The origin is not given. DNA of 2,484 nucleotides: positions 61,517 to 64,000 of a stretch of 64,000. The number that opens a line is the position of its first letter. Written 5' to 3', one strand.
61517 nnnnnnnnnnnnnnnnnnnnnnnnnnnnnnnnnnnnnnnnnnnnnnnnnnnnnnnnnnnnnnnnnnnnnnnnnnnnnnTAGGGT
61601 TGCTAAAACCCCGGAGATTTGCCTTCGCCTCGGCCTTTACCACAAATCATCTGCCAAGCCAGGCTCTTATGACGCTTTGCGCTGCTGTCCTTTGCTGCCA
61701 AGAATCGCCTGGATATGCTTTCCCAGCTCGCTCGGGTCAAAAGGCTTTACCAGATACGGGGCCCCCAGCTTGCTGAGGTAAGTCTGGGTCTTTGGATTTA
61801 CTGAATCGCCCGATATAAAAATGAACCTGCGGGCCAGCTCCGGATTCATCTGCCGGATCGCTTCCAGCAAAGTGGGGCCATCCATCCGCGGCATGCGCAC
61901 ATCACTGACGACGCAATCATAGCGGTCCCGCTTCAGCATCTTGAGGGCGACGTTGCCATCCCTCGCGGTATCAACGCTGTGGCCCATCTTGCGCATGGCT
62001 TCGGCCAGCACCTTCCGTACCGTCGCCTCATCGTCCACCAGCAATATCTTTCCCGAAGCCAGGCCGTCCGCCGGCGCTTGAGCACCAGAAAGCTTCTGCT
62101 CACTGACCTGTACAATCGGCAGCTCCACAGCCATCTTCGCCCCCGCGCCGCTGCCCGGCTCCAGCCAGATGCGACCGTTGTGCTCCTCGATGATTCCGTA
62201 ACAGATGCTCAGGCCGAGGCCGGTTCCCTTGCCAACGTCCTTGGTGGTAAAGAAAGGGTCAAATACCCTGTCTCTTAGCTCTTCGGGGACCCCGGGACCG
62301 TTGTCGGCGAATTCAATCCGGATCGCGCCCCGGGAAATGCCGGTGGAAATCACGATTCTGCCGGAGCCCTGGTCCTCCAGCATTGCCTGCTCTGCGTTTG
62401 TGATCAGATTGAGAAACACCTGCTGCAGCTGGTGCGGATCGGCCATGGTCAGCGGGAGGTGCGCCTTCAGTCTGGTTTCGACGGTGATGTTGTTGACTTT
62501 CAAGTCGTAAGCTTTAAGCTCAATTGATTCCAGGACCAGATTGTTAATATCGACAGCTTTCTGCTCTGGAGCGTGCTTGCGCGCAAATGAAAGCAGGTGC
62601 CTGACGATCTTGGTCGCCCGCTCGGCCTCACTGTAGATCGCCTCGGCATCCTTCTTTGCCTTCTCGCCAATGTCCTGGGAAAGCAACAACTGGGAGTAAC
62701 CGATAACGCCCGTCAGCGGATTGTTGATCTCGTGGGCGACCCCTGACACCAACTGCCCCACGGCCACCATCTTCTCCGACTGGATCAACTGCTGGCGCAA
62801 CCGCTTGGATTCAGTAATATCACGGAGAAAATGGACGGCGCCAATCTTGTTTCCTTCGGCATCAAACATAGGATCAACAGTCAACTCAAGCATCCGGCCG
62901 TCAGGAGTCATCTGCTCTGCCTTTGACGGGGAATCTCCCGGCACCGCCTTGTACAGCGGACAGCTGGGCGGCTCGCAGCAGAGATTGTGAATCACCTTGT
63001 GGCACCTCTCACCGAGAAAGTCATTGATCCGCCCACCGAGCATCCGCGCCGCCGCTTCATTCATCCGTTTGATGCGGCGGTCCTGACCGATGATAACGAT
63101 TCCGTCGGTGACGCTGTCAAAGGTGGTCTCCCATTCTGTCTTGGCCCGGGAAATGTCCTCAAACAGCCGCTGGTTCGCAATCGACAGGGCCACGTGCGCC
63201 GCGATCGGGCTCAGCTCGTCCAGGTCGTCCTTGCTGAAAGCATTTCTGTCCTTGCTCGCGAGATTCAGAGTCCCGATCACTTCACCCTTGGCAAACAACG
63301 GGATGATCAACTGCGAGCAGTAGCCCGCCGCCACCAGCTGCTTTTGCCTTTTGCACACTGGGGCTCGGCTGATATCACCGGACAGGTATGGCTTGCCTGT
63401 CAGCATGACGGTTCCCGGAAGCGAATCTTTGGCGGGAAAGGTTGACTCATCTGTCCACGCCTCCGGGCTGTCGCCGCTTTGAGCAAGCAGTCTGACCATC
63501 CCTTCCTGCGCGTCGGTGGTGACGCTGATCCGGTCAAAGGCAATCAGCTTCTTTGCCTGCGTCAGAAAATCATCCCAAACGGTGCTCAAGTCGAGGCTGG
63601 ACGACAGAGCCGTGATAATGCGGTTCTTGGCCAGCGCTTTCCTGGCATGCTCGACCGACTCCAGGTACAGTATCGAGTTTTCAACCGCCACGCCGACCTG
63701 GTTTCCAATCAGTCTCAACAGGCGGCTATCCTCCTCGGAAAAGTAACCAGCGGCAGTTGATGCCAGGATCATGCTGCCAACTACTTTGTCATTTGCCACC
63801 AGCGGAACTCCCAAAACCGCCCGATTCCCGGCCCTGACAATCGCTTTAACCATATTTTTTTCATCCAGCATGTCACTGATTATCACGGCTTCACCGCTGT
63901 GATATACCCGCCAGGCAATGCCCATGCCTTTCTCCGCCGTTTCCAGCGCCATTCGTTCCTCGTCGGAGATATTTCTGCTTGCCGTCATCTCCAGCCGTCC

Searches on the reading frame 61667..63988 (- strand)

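Call 12: search_protein_families(library=pfam, proteins=[window:61667-63988:-])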
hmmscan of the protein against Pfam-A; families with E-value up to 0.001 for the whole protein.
window:61667-63988:- (773 aa): 11 families
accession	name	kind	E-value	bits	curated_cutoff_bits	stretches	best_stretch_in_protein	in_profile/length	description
PF13185.12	GAF_2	-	2e-31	109.4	28.6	2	156-270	25-135/136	GAF domain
PF02518.31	HATPase_c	-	7.4e-26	91.2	26.4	1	517-625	2-109/111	Histidine kinase-, DNA gyrase B-, and HSP90-like ATPase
PF00072.30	Response_reg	-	8.2e-24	84.4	30.2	1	648-759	1-110/111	Response regulator receiver domain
PF01590.32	GAF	-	6.4e-23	82.2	22.4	2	21-102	52-133/133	GAF domain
PF00512.31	HisKA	-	2.1e-15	56.9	26.9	1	410-473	2-65/66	His Kinase A (phospho-acceptor) domain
PF13492.12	GAF_3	-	6.8e-15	56.1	27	2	52-104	77-129/129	GAF domain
PF08448.16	PAS_4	-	2.2e-13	50.9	23.1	1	290-396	1-110/110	PAS fold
PF13426.13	PAS_9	-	3.5e-09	37.3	27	1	295-393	2-103/103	PAS domain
PF13188.13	PAS_8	-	2.2e-06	27.8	21.8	1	286-336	3-50/65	PAS domain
PF00989.32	PAS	-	5.9e-05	23.5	22.6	1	285-391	2-113/113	PAS fold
PF15714.11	SpoVT_C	-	0.00058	20.4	27.5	0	221-264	77-120/128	Stage V sporulation protein T C-terminal, transcription factor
